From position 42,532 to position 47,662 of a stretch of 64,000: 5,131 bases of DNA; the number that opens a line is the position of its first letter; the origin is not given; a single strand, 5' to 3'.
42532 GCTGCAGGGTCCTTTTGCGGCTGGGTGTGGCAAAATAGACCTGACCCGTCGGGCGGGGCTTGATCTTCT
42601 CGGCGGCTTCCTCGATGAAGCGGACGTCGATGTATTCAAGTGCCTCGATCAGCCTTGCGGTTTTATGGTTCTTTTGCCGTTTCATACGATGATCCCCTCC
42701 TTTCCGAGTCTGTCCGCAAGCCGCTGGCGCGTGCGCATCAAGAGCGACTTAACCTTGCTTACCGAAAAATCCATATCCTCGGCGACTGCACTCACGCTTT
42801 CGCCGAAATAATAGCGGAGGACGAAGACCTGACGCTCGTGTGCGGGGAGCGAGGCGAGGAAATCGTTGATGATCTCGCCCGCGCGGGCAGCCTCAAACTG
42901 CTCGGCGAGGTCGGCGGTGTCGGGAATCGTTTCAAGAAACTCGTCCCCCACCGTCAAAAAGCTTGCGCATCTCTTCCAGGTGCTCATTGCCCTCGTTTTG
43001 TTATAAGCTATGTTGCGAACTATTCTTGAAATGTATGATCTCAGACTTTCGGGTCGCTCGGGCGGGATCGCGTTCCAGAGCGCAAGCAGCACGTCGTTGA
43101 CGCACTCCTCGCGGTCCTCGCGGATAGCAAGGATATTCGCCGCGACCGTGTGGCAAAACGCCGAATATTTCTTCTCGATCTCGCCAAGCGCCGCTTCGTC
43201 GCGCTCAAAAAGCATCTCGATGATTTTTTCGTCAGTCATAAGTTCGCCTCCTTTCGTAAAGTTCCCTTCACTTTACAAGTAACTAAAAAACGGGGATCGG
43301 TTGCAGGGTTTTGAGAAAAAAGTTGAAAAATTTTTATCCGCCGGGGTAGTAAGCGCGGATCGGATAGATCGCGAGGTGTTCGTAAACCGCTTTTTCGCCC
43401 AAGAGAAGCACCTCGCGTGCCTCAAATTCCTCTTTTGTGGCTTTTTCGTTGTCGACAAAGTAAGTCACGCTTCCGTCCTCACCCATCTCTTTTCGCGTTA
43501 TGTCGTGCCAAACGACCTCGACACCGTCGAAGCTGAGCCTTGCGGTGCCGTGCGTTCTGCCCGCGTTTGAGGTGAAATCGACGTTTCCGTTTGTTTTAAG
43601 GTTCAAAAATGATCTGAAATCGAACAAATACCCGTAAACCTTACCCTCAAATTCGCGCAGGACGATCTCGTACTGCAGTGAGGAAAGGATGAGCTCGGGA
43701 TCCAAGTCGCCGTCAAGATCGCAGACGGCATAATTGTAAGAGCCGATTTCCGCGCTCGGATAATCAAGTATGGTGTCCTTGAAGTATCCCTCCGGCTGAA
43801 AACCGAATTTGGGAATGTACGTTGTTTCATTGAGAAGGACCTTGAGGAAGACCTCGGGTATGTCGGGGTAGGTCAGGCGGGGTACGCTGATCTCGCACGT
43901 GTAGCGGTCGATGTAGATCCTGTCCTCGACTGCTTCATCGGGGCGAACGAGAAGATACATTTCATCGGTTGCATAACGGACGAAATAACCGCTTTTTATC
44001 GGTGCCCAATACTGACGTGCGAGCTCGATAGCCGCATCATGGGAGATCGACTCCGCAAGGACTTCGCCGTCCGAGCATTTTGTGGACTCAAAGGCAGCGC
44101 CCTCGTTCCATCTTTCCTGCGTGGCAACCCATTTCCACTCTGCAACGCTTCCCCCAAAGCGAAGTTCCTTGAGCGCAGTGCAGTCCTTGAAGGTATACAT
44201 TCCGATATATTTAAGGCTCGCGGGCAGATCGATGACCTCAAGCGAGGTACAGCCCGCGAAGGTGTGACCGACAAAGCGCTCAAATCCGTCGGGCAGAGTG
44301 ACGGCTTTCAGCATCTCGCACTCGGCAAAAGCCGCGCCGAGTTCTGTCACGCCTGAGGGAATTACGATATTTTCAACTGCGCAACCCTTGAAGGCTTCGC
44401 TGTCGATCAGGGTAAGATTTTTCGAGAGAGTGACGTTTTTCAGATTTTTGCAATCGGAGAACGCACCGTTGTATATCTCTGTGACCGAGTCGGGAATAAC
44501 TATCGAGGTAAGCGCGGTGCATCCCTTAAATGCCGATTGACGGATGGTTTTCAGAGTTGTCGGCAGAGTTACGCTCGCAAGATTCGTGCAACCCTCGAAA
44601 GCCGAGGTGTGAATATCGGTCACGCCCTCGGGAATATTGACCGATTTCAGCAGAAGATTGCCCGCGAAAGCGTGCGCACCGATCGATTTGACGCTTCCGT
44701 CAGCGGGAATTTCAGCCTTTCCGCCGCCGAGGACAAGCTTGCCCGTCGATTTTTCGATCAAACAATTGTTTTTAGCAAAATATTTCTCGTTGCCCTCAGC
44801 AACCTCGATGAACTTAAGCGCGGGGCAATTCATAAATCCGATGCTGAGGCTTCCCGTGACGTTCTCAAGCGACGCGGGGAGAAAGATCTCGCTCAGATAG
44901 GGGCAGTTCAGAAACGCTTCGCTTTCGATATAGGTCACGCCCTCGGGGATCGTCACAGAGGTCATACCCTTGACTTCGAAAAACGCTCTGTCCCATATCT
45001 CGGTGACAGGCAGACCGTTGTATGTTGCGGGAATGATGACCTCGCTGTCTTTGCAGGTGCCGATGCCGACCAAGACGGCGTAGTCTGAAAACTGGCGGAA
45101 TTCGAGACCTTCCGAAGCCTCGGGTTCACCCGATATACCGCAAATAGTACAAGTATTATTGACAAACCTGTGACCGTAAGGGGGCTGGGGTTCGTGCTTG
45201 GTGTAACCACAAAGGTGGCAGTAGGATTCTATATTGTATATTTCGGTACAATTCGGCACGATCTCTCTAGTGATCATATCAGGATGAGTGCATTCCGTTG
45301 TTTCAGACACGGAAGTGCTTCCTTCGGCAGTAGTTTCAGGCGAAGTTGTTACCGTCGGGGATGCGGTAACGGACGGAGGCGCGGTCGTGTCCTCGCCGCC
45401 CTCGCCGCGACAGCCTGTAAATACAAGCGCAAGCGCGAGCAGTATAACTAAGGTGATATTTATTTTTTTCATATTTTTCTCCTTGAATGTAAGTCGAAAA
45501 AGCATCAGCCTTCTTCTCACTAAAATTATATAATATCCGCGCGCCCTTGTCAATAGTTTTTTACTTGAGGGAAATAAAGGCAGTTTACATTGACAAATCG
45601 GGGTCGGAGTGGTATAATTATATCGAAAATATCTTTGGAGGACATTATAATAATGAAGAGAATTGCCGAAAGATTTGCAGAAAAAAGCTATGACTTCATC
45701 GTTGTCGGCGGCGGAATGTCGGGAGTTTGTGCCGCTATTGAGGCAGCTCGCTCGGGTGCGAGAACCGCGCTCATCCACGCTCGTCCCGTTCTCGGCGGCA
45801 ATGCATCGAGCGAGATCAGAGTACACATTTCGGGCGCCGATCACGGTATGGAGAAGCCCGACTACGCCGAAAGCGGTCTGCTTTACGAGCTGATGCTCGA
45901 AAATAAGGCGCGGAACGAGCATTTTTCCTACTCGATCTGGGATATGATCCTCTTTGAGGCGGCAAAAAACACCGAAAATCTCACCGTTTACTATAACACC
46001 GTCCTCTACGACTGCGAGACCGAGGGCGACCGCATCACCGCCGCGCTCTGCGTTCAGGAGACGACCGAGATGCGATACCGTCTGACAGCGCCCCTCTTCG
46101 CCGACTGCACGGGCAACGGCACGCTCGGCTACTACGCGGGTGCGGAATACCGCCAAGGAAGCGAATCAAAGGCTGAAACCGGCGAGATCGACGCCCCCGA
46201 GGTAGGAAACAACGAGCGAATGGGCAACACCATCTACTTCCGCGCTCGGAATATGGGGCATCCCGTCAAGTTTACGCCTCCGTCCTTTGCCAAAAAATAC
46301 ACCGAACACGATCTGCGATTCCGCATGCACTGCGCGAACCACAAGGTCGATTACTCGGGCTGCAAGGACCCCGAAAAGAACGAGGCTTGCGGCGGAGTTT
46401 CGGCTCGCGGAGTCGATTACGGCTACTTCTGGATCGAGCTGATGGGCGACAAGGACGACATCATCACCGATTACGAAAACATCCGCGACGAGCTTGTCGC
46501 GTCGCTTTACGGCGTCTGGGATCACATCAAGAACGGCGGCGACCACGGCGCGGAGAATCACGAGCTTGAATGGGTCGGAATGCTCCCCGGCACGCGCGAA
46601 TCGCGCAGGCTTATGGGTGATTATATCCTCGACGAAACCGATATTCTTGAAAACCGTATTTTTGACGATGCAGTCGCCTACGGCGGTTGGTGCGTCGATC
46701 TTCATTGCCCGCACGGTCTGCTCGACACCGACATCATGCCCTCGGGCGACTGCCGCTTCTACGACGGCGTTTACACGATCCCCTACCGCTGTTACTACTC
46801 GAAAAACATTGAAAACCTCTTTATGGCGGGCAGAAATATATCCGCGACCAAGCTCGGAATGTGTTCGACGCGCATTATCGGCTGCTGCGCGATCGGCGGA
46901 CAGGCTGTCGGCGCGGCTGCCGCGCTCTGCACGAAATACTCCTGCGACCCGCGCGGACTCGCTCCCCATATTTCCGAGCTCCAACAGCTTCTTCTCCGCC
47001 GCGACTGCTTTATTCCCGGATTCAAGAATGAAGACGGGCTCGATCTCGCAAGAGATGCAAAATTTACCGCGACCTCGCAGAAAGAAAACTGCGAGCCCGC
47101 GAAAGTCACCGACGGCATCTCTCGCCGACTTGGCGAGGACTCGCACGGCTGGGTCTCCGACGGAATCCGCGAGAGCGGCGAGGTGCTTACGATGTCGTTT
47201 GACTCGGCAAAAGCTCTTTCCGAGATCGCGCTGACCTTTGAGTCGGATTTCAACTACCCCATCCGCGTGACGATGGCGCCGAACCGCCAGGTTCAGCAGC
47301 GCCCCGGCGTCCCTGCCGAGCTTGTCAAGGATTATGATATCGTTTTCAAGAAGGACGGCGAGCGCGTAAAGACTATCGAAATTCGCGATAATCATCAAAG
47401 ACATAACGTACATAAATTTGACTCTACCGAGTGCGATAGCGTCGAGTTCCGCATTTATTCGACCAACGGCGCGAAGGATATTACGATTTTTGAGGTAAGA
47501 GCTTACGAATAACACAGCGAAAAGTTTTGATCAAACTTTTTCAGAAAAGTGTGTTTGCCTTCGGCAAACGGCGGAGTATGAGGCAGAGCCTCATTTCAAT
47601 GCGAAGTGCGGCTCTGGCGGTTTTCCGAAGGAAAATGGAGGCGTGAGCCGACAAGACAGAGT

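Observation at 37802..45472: Eight copies of a bounded LRR cassette, and a tethered giant protein paired with an untethered lipoprotein sharing its C-terminal DxDxDG domain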

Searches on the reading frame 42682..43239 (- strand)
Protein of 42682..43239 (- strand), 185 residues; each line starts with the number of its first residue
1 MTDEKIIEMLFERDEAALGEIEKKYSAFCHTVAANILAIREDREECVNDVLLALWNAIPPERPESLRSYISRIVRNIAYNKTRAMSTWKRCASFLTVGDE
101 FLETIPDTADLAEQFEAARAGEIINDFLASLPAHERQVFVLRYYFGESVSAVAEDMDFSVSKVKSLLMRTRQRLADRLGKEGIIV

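Call 12: search_protein_families(library=pfam, proteins=[window:42682-43239:-], max_evalue=0.01)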
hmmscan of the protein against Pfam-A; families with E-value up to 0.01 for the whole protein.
window:42682-43239:- (185 aa): 4 families
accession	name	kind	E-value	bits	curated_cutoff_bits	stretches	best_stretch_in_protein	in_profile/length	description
PF08281.18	Sigma70_r4_2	-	5.4e-13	48.8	25.7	1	123-174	3-54/54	Sigma-70, region 4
PF04545.22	Sigma70_r4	-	8.5e-09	35.2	24.1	1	128-174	2-48/50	Sigma-70, region 4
PF04542.20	Sigma70_r2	-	7.1e-08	32.6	24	1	25-83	5-66/71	Sigma-70 region 2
PF10025.14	DUF2267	-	0.0076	16.9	29.8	0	14-71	58-116/122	Uncharacterized conserved protein (DUF2267)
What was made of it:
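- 42682..43239 (-): Sigma 3: an ECF-type sigma-70 family factor of 185 aa with regions 2 and 4. Call 12 (Sigma70_r2, Sigma70_r4_2).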

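Call 28: find_encoding_contigs(protein=window:42682-43239:-, flank=10000)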
Protein window:42682-43239:- (185 aa): no gene with exactly this product is on record in the collection.

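Call 29: search_protein_families(library=ncbifam, proteins=[window:42682-43239:-], max_evalue=0.01)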
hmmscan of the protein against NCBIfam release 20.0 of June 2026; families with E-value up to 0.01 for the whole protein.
window:42682-43239:- (185 aa): 79 families (the best 25 are shown)
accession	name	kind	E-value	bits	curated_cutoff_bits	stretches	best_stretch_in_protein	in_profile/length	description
TIGR02937.1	sigma70-ECF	superfamily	2.7e-23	82.4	42.9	1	17-178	2-165/165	sigma-70 family RNA polymerase sigma factor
TIGR02985.1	Sig70_bacteroi1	subfamily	3.3e-19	69.7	126.4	1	23-177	8-161/162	RNA polymerase sigma-70 factor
NF009172.0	PRK12519.1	subfamily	6.8e-17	61.6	222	1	2-174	15-185/194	RNA polymerase sigma factor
NF004113.0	PRK05602.1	equivalog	1.7e-16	60.5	208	1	2-181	31-204/211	RNA polymerase sigma factor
TIGR02983.1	SigE-fam_strep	subfamily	2e-15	57.1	141.55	1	33-180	23-160/162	SigE family RNA polymerase sigma factor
NF058625.1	sigma_PG0214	equivalog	4.8e-15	55.7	130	1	31-180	19-163/170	GFO_1088 family ECF-type sigma factor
NF009176.0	PRK12524.1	equivalog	3.2e-14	53.2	264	1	2-178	12-184/196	RNA polymerase sigma factor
NF009168.0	PRK12515.1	subfamily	1.6e-13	50.6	236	1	2-183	8-184/189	RNA polymerase sigma factor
TIGR02989.1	Sig-70_gvs1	subfamily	3.1e-13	50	124.55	1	33-176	18-156/158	RNA polymerase sigma-70 factor, Rhodopirellula/Verrucomicrobium family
NF009190.0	PRK12538.1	equivalog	1.3e-12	48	303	1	3-180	50-221/233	RNA polymerase sigma factor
NF008888.0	PRK11922.1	equivalog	1.1e-11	44.8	204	1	2-180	16-198/231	RNA polymerase sigma factor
NF007225.0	PRK09643.1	equivalog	1.8e-11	44.1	190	1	2-179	13-183/204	RNA polymerase sigma factor SigM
TIGR02950.1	SigM_subfam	subfamily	4.2e-10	39.7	147.95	1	58-177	42-157/159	RNA polymerase sigma factor, SigM family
NF009171.0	PRK12518.1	equivalog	6.5e-10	39.1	208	1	2-183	13-189/191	RNA polymerase sigma factor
TIGR02957.1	SigX4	subfamily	1.5e-09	37.4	323.25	1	28-179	9-157/281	RNA polymerase sigma-70 factor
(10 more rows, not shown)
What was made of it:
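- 42682..43239 (-): Call 29 (TIGR02937, 82.4 bits against a cut-off of 42.9).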

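Call 47: find_related_loci(query=window:42682-43239:-, collection=genome_contigs, flank=10000)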
Query window:42682-43239:- (185 aa) in genome_contigs; peptide patterns used: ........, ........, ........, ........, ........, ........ (x = any residue, [..] = any of these).
528 stretches matched a pattern; 100 encode a relative of the query (tblastn E <= 1e-3); the best 80 are kept; 79 distinct loci.
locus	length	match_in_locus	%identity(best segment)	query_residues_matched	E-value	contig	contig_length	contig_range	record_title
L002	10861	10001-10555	95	1-185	2e-118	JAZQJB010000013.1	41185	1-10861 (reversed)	MAG: Eubacteriales bacterium isolate T1900044621_TS20190087.MAGScoT_cleanbin_000038 SGB_892_k141_878448, whole genome sh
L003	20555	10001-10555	95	1-185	2e-118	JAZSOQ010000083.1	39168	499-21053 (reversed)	MAG: Eubacteriales bacterium isolate T1900044548_TS20190014.MAGScoT_cleanbin_000077 SGB_169_k141_3051248, whole genome s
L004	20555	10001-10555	95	1-185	2e-118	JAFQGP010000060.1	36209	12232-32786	MAG: Clostridia bacterium isolate RGIG1801 Goat_Cecum-4__c383184, whole genome shotgun sequence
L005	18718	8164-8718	90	1-185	1e-112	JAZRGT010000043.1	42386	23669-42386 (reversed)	MAG: Eubacteriales bacterium isolate T1900045487_YK20190181.MAGScoT_cleanbin_000034 SGB_7356_k141_2620230, whole genome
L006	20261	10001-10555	90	1-185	3e-112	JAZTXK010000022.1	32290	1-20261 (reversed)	MAG: Eubacteriales bacterium isolate T1900045330_YK20190019.MAGScoT_cleanbin_000010 SGB_6514_k141_2104696, whole genome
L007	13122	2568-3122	78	1-185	6e-98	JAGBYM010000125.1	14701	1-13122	MAG: Clostridia bacterium isolate RGIG9562 Yak_Colon-3__c870555, whole genome shotgun sequence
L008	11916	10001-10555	77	1-185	2e-96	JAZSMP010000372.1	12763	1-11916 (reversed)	MAG: Eubacteriales bacterium isolate T1900044553_TS20190019.MAGScoT_cleanbin_000031 SGB_266_k141_2319404, whole genome s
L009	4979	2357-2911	67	1-185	6e-87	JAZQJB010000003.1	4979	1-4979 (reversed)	MAG: Eubacteriales bacterium isolate T1900044621_TS20190087.MAGScoT_cleanbin_000038 SGB_892_k141_240598, whole genome sh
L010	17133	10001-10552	68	1-184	2e-86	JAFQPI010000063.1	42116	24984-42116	MAG: Clostridia bacterium isolate RGIG2028 Goat_Colon-1__c764289, whole genome shotgun sequence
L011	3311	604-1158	57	1-185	8e-69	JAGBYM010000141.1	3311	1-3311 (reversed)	MAG: Clostridia bacterium isolate RGIG9562 Yak_Colon-3__c988203, whole genome shotgun sequence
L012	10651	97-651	57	1-185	3e-68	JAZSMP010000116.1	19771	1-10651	MAG: Eubacteriales bacterium isolate T1900044553_TS20190019.MAGScoT_cleanbin_000031 SGB_266_k141_1555750, whole genome s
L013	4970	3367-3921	56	1-185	5e-68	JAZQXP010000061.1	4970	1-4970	MAG: Eubacteriales bacterium isolate T1900045161_TC20190155.MAGScoT_cleanbin_000078 SGB_5076_k141_310678, whole genome s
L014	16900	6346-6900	56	1-185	2e-67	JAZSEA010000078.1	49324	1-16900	MAG: Eubacteriales bacterium isolate T1900044594_TS20190060.MAGScoT_cleanbin_000007 SGB_645_k141_388650, whole genome sh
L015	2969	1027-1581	55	1-185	1e-67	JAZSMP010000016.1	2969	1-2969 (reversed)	MAG: Eubacteriales bacterium isolate T1900044553_TS20190019.MAGScoT_cleanbin_000031 SGB_266_k141_317080, whole genome sh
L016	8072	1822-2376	54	1-185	3e-67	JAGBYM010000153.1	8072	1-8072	MAG: Clostridia bacterium isolate RGIG9562 Yak_Colon-3__c1062371, whole genome shotgun sequence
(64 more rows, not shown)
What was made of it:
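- All relatives are MAGs (call 47).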

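Call 57: list_cluster_members(proteins=[P0003, P0002, window:42682-43239:-])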
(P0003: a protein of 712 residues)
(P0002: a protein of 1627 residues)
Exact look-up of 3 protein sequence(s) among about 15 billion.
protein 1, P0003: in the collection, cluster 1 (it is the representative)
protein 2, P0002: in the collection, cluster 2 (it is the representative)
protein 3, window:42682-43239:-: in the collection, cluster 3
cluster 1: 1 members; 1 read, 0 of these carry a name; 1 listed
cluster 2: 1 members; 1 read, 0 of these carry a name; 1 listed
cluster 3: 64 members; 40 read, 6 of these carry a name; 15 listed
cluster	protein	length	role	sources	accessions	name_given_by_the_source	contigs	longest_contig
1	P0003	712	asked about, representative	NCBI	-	-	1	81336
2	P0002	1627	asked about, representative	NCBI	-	-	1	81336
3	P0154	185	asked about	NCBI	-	-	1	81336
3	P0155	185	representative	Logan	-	-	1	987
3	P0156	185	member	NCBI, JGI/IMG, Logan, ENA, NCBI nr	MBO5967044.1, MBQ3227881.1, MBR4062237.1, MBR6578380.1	MAG: sigma-70 family RNA polymerase sigma factor [Clostridia bacterium] | sigma-70 family RNA polymerase sigma factor [Clostridia bacterium]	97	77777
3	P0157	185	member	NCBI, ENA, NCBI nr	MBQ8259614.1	MAG: sigma-70 family RNA polymerase sigma factor [Clostridia bacterium] | sigma-70 family RNA polymerase sigma factor [Clostridia bacterium]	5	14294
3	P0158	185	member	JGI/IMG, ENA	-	RNA polymerase sigma-70 factor (ECF subfamily)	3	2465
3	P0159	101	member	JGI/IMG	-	RNA polymerase sigma-70 factor (ECF subfamily)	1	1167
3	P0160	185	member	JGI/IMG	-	RNA polymerase sigma-70 factor (ECF subfamily)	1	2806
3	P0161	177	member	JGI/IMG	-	RNA polymerase sigma-70 factor (ECF subfamily)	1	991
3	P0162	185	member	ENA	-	-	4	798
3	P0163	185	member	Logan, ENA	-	-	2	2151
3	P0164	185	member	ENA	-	-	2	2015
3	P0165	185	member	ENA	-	-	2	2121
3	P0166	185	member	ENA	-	-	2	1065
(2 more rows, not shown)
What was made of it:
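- Both proteins are singleton clusters seen on one 81,336-nt contig (call 57).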

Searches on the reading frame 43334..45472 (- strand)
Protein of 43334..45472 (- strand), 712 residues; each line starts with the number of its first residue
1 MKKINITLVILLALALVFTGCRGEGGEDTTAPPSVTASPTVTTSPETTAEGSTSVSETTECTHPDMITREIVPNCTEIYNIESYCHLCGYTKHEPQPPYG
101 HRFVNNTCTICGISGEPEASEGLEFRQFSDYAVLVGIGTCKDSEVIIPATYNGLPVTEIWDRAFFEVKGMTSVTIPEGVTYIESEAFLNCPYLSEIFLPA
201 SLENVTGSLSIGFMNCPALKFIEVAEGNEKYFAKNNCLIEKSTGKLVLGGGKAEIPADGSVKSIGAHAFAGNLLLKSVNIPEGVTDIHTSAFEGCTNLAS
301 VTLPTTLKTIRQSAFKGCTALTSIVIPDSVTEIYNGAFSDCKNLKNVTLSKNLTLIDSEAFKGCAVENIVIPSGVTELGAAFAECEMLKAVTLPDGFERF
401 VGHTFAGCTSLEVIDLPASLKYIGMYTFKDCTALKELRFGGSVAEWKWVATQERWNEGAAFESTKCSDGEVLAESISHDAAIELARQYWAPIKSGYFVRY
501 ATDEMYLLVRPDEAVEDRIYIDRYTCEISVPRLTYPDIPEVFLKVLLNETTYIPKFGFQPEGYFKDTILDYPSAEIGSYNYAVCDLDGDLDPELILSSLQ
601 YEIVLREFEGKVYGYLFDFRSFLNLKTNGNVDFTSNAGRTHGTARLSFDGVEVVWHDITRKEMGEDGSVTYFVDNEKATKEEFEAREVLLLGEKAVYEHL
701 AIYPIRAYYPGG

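Call 12: search_protein_families(library=pfam, proteins=[window:43334-45472:-], max_evalue=0.01)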
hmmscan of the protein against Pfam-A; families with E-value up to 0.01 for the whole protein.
window:43334-45472:- (712 aa): 3 families
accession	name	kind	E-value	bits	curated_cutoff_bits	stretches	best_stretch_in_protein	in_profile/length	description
PF13306.12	LRR_5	-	1.6e-60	203.1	27.7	3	262-379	1-116/127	BspA type Leucine rich repeat region (6 copies)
PF13855.12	LRR_8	-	1e-09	38.5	27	1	307-352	13-59/61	Leucine rich repeat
PF23952.1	LRR_EndoS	-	4.9e-07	30.4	27.9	0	282-352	45-116/116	Endo-beta-N-acetylglucosaminidase EndoS LRR domain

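Call 27: find_encoding_contigs(protein=window:43334-45472:-, flank=10000)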
Protein window:43334-45472:- (712 aa): no gene with exactly this product is on record in the collection.
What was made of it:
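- Tried and rejected: The lipoprotein and sigma 3 are not on record (calls 27, 28).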

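Call 29: search_protein_families(library=ncbifam, proteins=[window:43334-45472:-], max_evalue=0.01)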
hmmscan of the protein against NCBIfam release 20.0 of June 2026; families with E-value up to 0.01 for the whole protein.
window:43334-45472:- (712 aa): 3 families
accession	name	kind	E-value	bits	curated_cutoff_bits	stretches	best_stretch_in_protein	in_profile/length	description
NF047961.1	adhesin_HupY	equivalog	9.7e-25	86.8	1250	3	273-369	186-281/978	leucine-rich repeat adhesin HupY/LrrG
NF045861.1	glide_Gli349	exception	3.5e-10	37.2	1750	2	258-323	2685-2748/3169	gliding machinery surface structure protein Gli349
TIGR02167.2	Liste_lipo_26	repeat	5.2e-05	22.9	30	0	404-416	1-13/26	PARCEL repeat-containing surface protein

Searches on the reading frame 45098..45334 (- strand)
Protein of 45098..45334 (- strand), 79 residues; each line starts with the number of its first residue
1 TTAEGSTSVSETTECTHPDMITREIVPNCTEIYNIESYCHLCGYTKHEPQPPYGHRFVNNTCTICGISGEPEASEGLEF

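Call 67: search_protein_families(library=pfam, proteins=[window:45098-45334:-], max_evalue=10)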
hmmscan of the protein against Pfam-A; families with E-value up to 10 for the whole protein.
seq(79 aa): 1 family
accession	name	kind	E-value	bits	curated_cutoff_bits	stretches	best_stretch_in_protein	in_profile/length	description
PF21349.2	RUBY_RBDX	-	0.31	11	26.5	1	39-52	3-16/30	Rubrerythrin, rubredoxin-like domain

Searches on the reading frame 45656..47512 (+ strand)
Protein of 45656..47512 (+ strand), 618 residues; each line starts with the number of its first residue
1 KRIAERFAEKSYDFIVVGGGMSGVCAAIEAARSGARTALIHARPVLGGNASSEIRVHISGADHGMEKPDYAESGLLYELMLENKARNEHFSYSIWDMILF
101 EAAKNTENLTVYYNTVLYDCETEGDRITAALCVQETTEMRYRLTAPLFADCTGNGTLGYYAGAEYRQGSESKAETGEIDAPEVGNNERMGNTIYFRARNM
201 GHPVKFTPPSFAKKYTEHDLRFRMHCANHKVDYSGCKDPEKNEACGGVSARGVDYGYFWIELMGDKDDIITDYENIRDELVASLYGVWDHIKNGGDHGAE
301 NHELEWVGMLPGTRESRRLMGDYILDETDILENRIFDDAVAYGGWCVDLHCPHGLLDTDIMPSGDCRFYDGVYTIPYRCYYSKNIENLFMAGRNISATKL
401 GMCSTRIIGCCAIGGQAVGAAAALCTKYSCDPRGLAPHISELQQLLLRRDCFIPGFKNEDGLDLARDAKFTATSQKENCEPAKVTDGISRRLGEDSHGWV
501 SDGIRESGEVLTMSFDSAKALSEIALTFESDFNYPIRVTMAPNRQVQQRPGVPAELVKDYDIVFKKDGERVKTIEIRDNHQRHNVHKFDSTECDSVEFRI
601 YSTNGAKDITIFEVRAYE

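Call 93: search_protein_families(library=pfam, proteins=[window:45656-47512:+], max_evalue=0.00001)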
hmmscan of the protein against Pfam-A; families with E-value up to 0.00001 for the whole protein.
window:45656-47512:+ (618 aa): 4 families
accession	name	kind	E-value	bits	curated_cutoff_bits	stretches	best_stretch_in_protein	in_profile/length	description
PF12831.13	FAD_oxidored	-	9.7e-84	282.5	27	1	13-446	1-416/416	FAD dependent oxidoreductase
PF13450.12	NAD_binding_8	-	3e-07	31.1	21.9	1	16-64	1-48/68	NAD(P)-binding Rossmann-like domain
PF00890.30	FAD_binding_2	-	8.7e-07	28.9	20.4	1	13-50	1-38/414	FAD binding domain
PF01266.30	DAO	-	1.1e-06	28.9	27.9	1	13-53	1-41/353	FAD dependent oxidoreductase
